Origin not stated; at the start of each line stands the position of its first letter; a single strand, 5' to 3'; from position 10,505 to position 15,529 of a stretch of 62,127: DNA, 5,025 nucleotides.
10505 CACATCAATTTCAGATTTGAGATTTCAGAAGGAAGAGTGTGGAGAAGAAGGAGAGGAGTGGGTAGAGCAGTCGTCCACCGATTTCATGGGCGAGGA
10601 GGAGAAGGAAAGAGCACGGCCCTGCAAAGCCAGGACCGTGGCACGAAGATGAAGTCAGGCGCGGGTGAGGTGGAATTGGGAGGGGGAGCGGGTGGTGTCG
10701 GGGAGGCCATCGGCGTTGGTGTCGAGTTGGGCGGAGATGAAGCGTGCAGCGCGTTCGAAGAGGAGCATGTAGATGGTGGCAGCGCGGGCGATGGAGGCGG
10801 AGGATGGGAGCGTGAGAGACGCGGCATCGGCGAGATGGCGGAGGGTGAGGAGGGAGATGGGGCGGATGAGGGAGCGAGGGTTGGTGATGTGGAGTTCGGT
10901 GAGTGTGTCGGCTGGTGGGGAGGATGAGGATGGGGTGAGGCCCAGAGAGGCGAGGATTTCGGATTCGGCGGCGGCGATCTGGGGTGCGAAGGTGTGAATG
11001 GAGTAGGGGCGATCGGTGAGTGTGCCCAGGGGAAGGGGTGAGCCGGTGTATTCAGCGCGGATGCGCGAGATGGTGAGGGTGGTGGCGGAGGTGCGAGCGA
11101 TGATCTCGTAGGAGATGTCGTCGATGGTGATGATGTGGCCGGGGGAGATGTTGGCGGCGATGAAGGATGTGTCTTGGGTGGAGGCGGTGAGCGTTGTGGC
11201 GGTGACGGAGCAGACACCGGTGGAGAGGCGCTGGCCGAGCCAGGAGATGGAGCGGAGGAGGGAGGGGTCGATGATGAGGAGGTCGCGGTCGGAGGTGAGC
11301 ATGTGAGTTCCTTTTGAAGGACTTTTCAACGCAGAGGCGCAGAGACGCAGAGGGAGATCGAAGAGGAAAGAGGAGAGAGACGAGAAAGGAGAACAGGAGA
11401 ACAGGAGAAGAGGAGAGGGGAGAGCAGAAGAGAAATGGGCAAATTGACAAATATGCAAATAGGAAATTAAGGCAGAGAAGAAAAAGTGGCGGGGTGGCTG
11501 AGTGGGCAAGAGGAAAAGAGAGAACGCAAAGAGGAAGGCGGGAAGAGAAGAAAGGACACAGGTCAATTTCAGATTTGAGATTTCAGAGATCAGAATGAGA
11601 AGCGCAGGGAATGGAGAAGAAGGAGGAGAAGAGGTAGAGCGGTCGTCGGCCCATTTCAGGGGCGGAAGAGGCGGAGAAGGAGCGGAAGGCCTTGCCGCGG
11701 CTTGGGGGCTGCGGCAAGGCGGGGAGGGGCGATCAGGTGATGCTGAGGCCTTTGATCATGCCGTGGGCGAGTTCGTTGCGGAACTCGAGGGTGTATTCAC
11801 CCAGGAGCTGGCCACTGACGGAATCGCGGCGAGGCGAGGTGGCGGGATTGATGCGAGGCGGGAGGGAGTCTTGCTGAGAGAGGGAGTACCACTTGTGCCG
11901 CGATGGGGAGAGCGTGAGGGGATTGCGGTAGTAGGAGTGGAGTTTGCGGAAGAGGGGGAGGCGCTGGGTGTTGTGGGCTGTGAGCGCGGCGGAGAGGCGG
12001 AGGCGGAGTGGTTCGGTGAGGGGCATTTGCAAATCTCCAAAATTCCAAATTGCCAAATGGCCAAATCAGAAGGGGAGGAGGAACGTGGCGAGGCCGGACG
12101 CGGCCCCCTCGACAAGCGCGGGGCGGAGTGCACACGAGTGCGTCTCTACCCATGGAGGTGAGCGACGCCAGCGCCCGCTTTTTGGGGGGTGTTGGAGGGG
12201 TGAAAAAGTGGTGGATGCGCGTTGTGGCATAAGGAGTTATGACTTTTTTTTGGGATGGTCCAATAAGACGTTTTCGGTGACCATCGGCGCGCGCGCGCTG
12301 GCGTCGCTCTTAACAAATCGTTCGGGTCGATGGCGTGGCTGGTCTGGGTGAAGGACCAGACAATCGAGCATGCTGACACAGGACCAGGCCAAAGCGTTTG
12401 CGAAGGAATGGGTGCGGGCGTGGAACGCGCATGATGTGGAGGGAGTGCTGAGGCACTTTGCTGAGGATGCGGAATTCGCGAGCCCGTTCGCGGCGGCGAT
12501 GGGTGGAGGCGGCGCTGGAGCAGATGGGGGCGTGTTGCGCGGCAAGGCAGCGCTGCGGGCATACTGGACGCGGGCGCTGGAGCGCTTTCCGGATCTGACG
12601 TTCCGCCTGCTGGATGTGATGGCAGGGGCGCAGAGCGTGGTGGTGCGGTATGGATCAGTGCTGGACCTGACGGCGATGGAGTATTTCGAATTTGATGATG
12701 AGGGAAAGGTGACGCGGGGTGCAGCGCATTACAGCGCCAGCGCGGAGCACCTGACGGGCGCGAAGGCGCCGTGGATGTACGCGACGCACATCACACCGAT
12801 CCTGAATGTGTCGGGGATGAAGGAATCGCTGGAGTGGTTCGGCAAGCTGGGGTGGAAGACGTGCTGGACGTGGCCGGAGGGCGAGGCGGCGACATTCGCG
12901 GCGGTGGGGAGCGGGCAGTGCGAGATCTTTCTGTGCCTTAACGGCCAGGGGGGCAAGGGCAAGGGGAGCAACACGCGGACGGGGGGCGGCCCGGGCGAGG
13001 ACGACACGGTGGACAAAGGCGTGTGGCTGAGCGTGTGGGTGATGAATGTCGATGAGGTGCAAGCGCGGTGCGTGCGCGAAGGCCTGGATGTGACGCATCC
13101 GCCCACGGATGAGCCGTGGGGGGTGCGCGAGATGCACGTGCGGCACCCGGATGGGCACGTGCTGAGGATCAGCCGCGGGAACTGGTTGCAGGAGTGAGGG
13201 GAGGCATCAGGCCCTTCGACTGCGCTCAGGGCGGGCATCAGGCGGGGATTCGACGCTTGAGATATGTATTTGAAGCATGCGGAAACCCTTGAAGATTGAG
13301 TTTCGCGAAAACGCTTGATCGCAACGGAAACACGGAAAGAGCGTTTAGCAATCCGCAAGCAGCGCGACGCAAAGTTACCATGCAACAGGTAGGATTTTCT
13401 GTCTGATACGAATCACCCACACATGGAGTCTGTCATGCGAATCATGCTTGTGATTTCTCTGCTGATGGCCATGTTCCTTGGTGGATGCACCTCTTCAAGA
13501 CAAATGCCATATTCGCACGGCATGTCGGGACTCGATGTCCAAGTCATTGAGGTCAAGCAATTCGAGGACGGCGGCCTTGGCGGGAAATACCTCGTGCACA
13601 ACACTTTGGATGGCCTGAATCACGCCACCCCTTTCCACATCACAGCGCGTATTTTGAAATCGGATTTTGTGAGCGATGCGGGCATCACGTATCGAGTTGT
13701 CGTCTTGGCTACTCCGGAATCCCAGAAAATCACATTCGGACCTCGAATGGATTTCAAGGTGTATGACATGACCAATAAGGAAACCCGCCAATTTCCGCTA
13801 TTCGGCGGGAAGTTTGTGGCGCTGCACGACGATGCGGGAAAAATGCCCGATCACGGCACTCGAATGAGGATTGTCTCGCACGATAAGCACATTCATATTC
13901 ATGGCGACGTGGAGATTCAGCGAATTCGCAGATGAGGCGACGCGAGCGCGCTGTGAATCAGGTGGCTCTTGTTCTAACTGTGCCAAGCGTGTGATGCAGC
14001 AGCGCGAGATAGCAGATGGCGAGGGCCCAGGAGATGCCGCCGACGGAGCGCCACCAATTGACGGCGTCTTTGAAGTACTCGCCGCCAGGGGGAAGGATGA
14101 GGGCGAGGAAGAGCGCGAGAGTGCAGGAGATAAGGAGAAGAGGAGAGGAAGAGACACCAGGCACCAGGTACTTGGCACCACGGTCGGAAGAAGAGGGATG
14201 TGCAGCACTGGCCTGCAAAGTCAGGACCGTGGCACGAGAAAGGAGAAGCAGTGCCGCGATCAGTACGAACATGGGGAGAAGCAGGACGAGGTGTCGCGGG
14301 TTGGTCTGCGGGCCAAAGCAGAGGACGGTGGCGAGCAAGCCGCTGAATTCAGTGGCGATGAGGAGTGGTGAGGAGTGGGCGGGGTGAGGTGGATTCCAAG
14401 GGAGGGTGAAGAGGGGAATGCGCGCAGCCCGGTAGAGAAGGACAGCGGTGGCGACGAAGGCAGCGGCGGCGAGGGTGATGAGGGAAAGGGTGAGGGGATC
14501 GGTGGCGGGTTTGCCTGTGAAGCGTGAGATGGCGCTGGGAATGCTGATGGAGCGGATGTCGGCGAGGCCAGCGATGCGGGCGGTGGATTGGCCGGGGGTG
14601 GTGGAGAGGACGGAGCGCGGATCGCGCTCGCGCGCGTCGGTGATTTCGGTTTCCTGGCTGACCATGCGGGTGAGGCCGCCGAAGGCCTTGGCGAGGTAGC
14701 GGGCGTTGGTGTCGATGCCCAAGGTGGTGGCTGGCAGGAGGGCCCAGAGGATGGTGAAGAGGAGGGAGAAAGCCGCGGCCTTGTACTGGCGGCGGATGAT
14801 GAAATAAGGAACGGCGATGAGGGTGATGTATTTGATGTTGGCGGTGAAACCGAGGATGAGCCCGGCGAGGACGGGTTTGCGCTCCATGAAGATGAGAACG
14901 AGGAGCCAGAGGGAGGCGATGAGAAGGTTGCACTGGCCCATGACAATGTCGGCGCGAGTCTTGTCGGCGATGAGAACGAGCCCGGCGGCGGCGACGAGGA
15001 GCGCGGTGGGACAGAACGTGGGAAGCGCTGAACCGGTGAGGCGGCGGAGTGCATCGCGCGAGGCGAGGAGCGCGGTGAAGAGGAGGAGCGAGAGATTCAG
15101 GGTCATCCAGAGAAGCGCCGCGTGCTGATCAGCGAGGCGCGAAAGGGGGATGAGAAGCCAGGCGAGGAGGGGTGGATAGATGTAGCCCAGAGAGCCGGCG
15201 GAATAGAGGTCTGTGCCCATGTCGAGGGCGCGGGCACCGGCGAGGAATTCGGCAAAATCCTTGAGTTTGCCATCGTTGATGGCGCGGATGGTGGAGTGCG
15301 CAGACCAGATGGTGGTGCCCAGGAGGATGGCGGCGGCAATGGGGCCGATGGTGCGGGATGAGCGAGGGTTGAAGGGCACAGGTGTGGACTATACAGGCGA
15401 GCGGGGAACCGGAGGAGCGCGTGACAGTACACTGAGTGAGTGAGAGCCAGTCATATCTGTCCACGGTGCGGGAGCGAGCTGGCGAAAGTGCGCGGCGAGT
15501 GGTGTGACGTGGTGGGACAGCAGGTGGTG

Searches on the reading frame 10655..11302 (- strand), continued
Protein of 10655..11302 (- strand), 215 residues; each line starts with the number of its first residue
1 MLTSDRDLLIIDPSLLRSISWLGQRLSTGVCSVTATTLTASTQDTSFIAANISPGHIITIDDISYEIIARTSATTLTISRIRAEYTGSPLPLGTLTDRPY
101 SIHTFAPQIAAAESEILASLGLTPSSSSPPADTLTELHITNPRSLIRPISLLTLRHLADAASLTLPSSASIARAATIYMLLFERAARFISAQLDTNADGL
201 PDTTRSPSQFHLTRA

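Call 82: search_protein_families(library=pfam, proteins=[L039:613-2133:+, L039:8497-9117:+, L039:9190-9813:+, L167:4841-5467:+, L167:5464-5745:+, L043:1017-1730:+, L041:6786-7892:+], max_evalue=0.01)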
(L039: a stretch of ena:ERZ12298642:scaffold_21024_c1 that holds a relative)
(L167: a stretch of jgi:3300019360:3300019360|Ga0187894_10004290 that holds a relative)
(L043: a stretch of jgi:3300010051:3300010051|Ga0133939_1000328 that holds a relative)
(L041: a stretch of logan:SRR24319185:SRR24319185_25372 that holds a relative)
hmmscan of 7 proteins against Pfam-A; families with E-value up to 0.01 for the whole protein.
L039:613-2133:+ (506 aa): 1 family
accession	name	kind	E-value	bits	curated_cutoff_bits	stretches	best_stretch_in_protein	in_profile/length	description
PF09594.16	GT87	-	5.6e-23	82.4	25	1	66-316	1-214/237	Glycosyltransferase family 87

L039:8497-9117:+ (206 aa): 1 family
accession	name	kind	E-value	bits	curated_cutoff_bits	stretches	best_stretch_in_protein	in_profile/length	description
PF07589.16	PEP-CTERM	-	0.00086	19.8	20.7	1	184-206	1-24/24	PEP-CTERM motif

L039:9190-9813:+ (207 aa): 0 families

L167:4841-5467:+ (208 aa): 0 families

L167:5464-5745:+ (93 aa): 0 families

L043:1017-1730:+ (237 aa): 0 families

L041:6786-7892:+ (369 aa): 0 families

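Call 88: search_protein_families(library=phrogs, proteins=[L167:10818-11234:+, L167:11364-11759:+, L167:11988-12287:+, L169:2348-3007:+, L043:8055-8492:+], max_evalue=0.001)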
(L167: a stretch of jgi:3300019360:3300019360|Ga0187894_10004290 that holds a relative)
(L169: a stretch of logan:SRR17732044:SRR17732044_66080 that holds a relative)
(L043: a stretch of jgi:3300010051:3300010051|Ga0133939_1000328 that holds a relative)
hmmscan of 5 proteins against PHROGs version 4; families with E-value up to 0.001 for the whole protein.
L167:10818-11234:+ (138 aa): 0 families

L167:11364-11759:+ (131 aa): 0 families

L167:11988-12287:+ (99 aa): 0 families

L169:2348-3007:+ (219 aa): 0 families

L043:8055-8492:+ (145 aa): 0 families

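Call 94: fold_search(model_id=the predicted structure, library=viral)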
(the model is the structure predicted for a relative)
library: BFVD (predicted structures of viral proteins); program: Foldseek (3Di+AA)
matches with E <= 10: 199; with E <= 0.001: 2
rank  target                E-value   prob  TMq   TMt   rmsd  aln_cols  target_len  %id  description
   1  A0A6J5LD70            7.5e-04  1.00  0.27  0.07   3.0        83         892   18  Uncharacterized protein [uncultured Caudovirales phage]
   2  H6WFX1                9.5e-04  1.00  0.28  0.05   5.2        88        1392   25  Virion structural protein and packaging [Cyanophage S-TIM5]
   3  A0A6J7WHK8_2          1.3e-03  0.99  0.32  0.08  15.8       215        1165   14  ChiC_BD domain containing protein [uncultured Caudovirales phage]
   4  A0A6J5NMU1            1.4e-03  1.00  0.30  0.07   4.7       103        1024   21  Tail fiber protein [uncultured Caudovirales phage]
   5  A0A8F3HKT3            1.8e-03  1.00  0.27  0.06   1.9        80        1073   21  Peptidase S74 domain-containing protein [Escherichia phage vB_EcoP-ZQ2]
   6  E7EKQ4                2.2e-03  1.00  0.30  0.19   8.6       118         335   19  Tail fiber [Edwardsiella phage eiAU]
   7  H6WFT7                3.0e-03  0.96  0.19  0.04  11.8       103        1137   24  Tail sheath [Cyanophage S-TIM5]
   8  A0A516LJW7            3.0e-03  0.91  0.24  0.14  18.5       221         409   12  (no name in the UniProt tables at hand)
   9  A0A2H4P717            3.2e-03  1.00  0.30  0.10   6.5       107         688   18  GDSL-like lipase [Pseudomonas phage nickie]
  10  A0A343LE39            3.2e-03  1.00  0.28  0.16   9.7       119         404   21  Tail fiber protein [Leptospira phage LE3]
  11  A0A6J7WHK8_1          4.2e-03  0.94  0.30  0.08  11.8       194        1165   11  ChiC_BD domain containing protein [uncultured Caudovirales phage]
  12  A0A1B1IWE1            4.5e-03  1.00  0.27  0.10   3.7        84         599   18  (no name in the UniProt tables at hand)
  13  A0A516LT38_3          5.3e-03  1.00  0.27  0.06   4.3        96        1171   19  (no name in the UniProt tables at hand)
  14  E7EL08                6.0e-03  1.00  0.30  0.19   7.8       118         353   19  Putative phage tail protein [Edwardsiella phage eiMSLS]
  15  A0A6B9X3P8            7.5e-03  1.00  0.26  0.14   5.6       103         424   18  Putative tail tip protein [Escherichia phage mckay]
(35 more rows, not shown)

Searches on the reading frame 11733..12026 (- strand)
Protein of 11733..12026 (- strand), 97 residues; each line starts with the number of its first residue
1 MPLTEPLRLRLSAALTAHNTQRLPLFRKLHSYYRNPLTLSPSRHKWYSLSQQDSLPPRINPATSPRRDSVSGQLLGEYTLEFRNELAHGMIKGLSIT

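Call 7: search_protein_families(library=pfam, proteins=[window:11733-12026:-], max_evalue=1)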
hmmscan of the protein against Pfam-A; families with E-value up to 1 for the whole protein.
window:11733-12026:- (97 aa): 1 family
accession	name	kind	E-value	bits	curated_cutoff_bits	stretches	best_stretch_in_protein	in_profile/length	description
PF17236.8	SU10_MCP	-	2.2e-07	31.1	24.1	1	39-94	242-291/292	SU10 major capsid protein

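Call 8: search_protein_families(library=phrogs, proteins=[window:11733-12026:-], max_evalue=1)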
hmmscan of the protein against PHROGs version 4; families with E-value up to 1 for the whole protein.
window:11733-12026:- (97 aa): 1 family
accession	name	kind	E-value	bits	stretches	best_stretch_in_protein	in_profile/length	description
phrog_1328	-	head and packaging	1.1e-05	25.8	1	68-95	280-307/583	major head protein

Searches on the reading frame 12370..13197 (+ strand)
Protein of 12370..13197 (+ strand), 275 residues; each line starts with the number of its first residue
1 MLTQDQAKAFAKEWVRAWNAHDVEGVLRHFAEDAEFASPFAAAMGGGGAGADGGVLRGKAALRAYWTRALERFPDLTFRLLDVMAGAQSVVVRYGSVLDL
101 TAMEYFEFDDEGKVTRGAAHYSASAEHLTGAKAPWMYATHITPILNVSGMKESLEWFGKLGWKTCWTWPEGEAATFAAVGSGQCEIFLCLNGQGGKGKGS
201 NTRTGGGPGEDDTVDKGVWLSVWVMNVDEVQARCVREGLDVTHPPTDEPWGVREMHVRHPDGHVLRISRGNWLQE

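Call 54: search_protein_families(library=pfam, proteins=[window:12370-13197:+], max_evalue=0.001)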
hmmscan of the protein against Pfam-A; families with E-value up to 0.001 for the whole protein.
window:12370-13197:+ (275 aa): 4 families
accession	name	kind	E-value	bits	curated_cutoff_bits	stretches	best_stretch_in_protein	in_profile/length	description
PF12680.13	SnoaL_2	-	1.8e-16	61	27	1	12-116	2-101/102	SnoaL-like domain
PF00903.31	Glyoxalase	-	3.8e-08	34.2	20.6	1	140-266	4-120/121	Glyoxalase/Bleomycin resistance protein/Dioxygenase superfamily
PF07366.18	SnoaL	-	1.5e-05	25.3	28.4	1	13-93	6-74/126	SnoaL-like polyketide cyclase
PF14534.12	DUF4440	-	0.00035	21.4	25.2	0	11-102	5-83/107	Domain of unknown function (DUF4440)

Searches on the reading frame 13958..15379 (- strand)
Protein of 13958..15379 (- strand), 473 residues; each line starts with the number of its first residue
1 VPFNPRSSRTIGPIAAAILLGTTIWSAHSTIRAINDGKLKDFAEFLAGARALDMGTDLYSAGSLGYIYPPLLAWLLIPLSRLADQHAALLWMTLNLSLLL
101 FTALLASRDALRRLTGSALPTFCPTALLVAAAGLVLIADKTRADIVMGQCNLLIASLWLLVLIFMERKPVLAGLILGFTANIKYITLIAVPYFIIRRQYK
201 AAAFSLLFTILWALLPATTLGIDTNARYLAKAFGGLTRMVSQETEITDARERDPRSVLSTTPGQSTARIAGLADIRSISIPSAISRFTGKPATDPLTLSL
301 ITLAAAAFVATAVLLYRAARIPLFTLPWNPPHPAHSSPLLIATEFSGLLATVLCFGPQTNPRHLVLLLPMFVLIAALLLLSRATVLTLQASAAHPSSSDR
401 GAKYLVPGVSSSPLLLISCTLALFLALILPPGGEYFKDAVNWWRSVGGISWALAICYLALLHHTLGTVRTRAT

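Call 82: search_protein_families(library=pfam, proteins=[window:13958-15379:-], max_evalue=0.01)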
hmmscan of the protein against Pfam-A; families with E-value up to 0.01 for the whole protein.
window:13958-15379:- (473 aa): 1 family
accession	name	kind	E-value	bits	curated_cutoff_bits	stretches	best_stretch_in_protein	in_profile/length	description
PF09594.16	GT87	-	7.1e-21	75.5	25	1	66-322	1-220/237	Glycosyltransferase family 87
